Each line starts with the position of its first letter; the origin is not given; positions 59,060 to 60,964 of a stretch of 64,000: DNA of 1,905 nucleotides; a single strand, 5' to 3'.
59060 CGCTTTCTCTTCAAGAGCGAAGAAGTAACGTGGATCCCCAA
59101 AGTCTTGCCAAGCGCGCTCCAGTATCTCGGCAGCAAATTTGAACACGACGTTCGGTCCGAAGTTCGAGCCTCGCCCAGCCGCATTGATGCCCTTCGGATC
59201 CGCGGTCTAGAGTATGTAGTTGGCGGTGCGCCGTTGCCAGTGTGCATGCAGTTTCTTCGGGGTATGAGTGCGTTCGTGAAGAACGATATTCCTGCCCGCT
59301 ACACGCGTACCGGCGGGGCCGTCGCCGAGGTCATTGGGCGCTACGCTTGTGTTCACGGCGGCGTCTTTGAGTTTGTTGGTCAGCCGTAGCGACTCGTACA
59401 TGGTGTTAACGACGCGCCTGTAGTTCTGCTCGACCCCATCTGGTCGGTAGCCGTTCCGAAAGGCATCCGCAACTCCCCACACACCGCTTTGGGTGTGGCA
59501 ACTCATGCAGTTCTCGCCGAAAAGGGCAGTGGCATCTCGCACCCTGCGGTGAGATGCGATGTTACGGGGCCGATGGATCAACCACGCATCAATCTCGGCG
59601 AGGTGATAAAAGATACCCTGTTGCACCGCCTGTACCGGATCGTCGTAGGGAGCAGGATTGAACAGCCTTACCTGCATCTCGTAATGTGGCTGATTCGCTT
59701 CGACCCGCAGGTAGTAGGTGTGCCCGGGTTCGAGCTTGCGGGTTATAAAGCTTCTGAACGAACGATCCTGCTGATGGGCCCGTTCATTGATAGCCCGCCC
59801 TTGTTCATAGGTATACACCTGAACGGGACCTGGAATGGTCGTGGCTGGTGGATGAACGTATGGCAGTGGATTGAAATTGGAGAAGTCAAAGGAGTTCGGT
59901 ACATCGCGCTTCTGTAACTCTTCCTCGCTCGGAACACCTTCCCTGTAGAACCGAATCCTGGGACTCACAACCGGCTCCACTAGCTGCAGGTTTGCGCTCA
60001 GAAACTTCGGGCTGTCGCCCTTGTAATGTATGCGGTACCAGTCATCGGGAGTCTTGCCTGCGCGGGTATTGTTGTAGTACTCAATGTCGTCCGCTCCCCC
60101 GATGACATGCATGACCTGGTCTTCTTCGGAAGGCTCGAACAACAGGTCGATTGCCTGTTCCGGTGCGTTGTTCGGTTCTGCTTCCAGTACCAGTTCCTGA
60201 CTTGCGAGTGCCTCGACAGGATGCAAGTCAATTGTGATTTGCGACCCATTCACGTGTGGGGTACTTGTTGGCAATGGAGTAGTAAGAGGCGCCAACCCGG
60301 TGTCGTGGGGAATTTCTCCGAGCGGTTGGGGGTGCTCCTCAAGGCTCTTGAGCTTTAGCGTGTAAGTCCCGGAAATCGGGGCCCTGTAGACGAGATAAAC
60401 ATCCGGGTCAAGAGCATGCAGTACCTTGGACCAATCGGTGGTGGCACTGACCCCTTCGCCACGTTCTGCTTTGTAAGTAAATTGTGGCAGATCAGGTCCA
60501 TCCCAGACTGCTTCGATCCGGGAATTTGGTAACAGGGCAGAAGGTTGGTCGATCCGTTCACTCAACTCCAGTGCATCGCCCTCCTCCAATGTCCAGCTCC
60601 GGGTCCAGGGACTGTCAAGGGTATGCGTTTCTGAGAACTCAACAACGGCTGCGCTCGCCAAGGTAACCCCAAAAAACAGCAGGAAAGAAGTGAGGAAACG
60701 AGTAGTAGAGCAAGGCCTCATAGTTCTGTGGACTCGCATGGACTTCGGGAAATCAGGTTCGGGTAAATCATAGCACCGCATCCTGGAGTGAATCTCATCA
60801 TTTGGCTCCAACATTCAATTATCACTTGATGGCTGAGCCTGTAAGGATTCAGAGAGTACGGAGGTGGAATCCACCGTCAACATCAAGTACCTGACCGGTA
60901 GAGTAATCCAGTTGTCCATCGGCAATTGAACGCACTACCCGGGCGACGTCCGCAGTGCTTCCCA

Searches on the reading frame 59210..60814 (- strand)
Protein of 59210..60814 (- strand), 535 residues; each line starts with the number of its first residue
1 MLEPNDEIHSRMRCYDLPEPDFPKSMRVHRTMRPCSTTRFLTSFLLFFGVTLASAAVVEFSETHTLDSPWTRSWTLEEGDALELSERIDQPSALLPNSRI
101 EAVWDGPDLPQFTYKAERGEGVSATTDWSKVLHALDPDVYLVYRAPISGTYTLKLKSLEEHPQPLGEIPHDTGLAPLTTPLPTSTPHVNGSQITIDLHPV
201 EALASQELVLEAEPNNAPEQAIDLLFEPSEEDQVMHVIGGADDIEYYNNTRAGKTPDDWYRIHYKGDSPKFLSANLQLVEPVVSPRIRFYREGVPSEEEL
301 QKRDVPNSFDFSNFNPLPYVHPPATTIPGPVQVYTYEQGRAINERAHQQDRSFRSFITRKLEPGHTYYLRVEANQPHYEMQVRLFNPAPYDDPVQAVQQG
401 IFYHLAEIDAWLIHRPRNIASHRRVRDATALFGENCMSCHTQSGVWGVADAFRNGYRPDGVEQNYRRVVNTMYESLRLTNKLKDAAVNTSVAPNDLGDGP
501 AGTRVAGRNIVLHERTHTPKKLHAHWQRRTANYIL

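Call 5: search_protein_families(library=pfam, proteins=[window:59210-60814:-], max_evalue=0.1)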
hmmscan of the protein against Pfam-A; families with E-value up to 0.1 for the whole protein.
window:59210-60814:- (535 aa): 1 family
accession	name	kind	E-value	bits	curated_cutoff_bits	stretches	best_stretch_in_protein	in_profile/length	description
PF13442.11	Cytochrome_CBB3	-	0.0048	17.6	27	1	425-473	3-49/68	Cytochrome C oxidase, cbb3-type, subunit III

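Call 6: search_protein_families(library=ncbifam, proteins=[window:59210-60814:-], max_evalue=0.1)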
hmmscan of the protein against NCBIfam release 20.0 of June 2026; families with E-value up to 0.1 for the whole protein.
window:59210-60814:- (535 aa): 0 families

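Call 15: find_encoding_contigs(protein=window:59210-60721:-, flank=10000, max_places=10)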
Protein window:59210-60721:- (504 aa): no gene with exactly this product is on record in the collection.

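Call 24: list_cluster_members(proteins=[window:59210-60814:-, window:59210-60781:-, window:59210-60739:-, window:59210-60721:-, window:55946-58888:-, window:55946-59146:-, P0001])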
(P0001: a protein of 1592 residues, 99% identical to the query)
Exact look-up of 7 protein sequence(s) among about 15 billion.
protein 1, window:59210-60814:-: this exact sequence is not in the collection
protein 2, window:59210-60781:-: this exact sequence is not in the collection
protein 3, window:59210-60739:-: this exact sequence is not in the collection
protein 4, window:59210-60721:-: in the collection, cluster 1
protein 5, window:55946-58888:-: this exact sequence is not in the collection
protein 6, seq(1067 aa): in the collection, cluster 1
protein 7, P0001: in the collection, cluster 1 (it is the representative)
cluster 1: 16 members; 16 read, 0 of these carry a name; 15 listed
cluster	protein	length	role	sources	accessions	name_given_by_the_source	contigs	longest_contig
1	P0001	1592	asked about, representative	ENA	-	-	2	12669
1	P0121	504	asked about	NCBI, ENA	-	-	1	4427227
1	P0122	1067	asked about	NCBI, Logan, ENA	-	-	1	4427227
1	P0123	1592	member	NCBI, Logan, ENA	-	-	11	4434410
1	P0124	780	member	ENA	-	-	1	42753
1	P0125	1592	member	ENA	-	-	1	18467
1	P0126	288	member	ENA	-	-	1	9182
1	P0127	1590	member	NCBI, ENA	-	-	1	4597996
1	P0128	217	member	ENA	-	-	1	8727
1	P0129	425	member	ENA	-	-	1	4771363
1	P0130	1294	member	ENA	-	-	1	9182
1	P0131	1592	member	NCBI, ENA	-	-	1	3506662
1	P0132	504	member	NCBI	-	-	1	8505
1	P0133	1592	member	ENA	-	-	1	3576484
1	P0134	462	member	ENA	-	-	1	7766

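Call 26: find_encoding_contigs(protein=P0132, flank=10000, max_places=6)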
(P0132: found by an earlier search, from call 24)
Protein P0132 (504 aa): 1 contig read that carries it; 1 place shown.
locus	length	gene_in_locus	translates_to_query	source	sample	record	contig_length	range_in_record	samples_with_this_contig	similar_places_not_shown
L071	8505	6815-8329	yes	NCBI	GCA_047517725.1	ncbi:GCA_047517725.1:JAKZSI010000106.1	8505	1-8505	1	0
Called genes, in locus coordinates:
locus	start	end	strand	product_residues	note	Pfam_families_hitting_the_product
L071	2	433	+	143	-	?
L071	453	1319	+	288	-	PF02585:PIG-L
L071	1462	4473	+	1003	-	PF07635:PSCyt1, PF07583:PSCyt2, PF13385:Laminin_G_3, PF07587:PSD1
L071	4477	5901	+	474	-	PF07394:DUF1501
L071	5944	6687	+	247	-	PF00106:adh_short, PF08659:KR (weak), PF13561:adh_short_C2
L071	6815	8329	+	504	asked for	-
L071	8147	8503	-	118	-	?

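Call 27: find_encoding_contigs(protein=P0129, flank=10000, max_places=6)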
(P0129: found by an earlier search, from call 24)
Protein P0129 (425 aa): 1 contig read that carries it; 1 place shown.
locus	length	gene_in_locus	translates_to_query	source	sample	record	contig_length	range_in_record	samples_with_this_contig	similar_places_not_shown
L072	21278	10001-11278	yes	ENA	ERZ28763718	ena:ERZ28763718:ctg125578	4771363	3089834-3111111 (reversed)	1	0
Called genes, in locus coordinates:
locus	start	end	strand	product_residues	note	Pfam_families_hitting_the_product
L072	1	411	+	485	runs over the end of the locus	PF01979:Amidohydro_1, PF07969:Amidohydro_3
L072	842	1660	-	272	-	-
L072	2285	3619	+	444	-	PF00324:AA_permease, PF13520:AA_permease_2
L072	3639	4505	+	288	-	PF02585:PIG-L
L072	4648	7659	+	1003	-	PF07635:PSCyt1, PF07583:PSCyt2, PF13385:Laminin_G_3, PF07587:PSD1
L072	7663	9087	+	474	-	PF07394:DUF1501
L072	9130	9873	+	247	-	PF00106:adh_short, PF08659:KR (weak), PF13561:adh_short_C2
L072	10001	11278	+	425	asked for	-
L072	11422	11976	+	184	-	PF13356:Arm-DNA-bind_3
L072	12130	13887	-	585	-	-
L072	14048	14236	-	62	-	-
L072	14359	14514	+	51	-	-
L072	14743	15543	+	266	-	PF13701:DDE_Tnp_1_4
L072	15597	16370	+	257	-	-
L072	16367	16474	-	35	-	-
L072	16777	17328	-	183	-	-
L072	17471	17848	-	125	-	PF02661:Fic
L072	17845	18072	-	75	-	-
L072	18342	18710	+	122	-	-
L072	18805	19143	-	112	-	-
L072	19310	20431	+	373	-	PF01609:DDE_Tnp_1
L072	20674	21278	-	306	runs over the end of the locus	PF13154:DUF3991, PF13155:Toprim_2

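Call 28: find_encoding_contigs(protein=P0130, flank=10000, max_places=6)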
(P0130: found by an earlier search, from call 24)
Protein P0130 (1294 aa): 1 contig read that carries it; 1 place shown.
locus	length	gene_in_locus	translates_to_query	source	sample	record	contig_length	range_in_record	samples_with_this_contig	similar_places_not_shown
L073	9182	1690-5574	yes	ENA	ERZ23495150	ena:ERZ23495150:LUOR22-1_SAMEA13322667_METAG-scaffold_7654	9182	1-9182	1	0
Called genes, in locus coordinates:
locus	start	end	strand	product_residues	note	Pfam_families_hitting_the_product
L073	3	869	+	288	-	?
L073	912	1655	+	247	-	PF00106:adh_short, PF08659:KR (weak), PF13561:adh_short_C2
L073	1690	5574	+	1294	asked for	PF13243:SQHop_cyclase_C, PF13646:HEAT_2 (faint)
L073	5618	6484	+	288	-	-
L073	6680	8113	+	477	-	PF01554:MatE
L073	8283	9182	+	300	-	?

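Call 32: find_encoding_contigs(protein=P0123, flank=3000, max_places=10)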
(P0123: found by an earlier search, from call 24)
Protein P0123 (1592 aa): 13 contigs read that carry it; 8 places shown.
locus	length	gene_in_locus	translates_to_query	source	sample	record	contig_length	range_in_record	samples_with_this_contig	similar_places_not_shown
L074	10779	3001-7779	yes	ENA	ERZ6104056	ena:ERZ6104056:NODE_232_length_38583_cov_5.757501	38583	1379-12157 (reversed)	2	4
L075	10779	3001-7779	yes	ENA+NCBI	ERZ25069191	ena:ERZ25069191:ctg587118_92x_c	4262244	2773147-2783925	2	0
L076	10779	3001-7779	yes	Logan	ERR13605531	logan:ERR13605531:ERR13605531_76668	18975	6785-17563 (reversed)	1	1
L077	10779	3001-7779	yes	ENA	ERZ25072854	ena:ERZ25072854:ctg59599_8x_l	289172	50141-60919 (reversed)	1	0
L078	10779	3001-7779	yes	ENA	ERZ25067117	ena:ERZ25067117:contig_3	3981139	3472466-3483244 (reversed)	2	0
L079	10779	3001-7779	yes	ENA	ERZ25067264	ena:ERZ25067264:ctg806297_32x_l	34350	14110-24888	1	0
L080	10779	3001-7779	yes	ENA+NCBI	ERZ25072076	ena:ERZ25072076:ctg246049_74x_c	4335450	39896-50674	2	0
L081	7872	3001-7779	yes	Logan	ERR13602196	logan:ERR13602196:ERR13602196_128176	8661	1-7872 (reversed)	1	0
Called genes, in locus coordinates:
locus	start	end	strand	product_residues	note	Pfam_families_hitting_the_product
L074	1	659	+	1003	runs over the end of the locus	PF07635:PSCyt1, PF07583:PSCyt2, PF13385:Laminin_G_3, PF07587:PSD1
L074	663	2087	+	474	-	PF07394:DUF1501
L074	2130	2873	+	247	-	PF00106:adh_short, PF08659:KR (weak), PF13561:adh_short_C2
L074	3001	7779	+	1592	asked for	PF13243:SQHop_cyclase_C, PF13646:HEAT_2 (faint)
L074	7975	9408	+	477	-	PF01554:MatE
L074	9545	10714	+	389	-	PF24681:Kelch_KLHDC2_KLHL20_DRC7 (faint), PF24981:Beta-prop_ATRN-LZTR1 (faint), PF01344:Kelch_1 (faint), PF07646:Kelch_2 (faint), PF13418:Beta-prop_TYW4 (faint), PF13964:Beta-prop_Calicin (weak), PF24996:NANM (weak), PF13415:Beta-prop_FBX42 (weak)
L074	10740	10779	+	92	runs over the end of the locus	PF00474:SSF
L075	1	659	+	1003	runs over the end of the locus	PF07635:PSCyt1, PF07583:PSCyt2, PF13385:Laminin_G_3, PF07587:PSD1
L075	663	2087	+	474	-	PF07394:DUF1501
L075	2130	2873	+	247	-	PF00106:adh_short, PF08659:KR (weak), PF13561:adh_short_C2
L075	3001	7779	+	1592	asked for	PF13243:SQHop_cyclase_C, PF13646:HEAT_2 (faint)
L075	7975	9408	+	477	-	PF01554:MatE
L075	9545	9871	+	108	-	-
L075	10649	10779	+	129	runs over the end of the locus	PF00474:SSF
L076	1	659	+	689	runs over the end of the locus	?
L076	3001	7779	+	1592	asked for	PF13243:SQHop_cyclase_C, PF13646:HEAT_2 (faint)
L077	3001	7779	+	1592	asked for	PF13243:SQHop_cyclase_C, PF13646:HEAT_2 (faint)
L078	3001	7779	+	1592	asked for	PF13243:SQHop_cyclase_C, PF13646:HEAT_2 (faint)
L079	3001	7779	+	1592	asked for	PF13243:SQHop_cyclase_C, PF13646:HEAT_2 (faint)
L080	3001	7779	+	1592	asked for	PF13243:SQHop_cyclase_C, PF13646:HEAT_2 (faint)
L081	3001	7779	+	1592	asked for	PF13243:SQHop_cyclase_C, PF13646:HEAT_2 (faint)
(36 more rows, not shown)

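Call 33: find_encoding_contigs(protein=P0134, flank=8000, max_places=4)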
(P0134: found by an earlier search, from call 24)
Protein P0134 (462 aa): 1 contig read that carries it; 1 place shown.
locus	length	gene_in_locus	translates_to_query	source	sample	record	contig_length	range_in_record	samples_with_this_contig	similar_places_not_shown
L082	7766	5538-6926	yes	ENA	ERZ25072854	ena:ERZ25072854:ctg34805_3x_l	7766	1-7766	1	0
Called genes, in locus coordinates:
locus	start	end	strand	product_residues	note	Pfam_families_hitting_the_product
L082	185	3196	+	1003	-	PF07635:PSCyt1, PF07583:PSCyt2, PF13385:Laminin_G_3, PF07587:PSD1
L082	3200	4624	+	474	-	PF07394:DUF1501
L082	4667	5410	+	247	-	PF00106:adh_short, PF08659:KR (weak), PF13561:adh_short_C2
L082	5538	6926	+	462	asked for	-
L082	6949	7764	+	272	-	?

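Call 37: find_encoding_contigs(protein=P0122, flank=10000, max_places=10)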
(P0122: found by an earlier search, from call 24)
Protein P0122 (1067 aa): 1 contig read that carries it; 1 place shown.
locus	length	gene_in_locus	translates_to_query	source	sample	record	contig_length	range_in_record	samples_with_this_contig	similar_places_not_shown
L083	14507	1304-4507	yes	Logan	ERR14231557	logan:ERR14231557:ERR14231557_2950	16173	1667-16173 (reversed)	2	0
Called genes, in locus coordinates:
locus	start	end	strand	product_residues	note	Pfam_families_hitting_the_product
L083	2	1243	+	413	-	?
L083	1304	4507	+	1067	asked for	PF13243:SQHop_cyclase_C, PF13646:HEAT_2 (faint)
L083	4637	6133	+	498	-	PF01554:MatE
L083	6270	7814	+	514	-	PF24681:Kelch_KLHDC2_KLHL20_DRC7 (faint), PF24981:Beta-prop_ATRN-LZTR1 (faint), PF01344:Kelch_1 (faint), PF07646:Kelch_2 (faint), PF13964:Beta-prop_Calicin (weak), PF24996:NANM (weak), PF13415:Beta-prop_FBX42 (weak), PF00474:SSF, +1 more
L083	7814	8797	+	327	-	PF00474:SSF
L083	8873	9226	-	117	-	PF01245:Ribosomal_L19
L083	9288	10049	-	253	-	PF01746:tRNA_m1G_MT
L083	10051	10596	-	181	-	PF01782:RimM, PF05239:PRC (weak), PF24986:PRC_RimM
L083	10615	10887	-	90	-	PF13083:KH_KhpA-B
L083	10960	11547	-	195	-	PF00886:Ribosomal_S16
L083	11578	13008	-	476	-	PF02881:SRP54_N, PF00448:SRP54, PF13401:AAA_22 (weak), PF02978:SRP_SPB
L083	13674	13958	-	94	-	PF01850:PIN (weak)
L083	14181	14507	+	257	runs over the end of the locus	PF03544:TonB_C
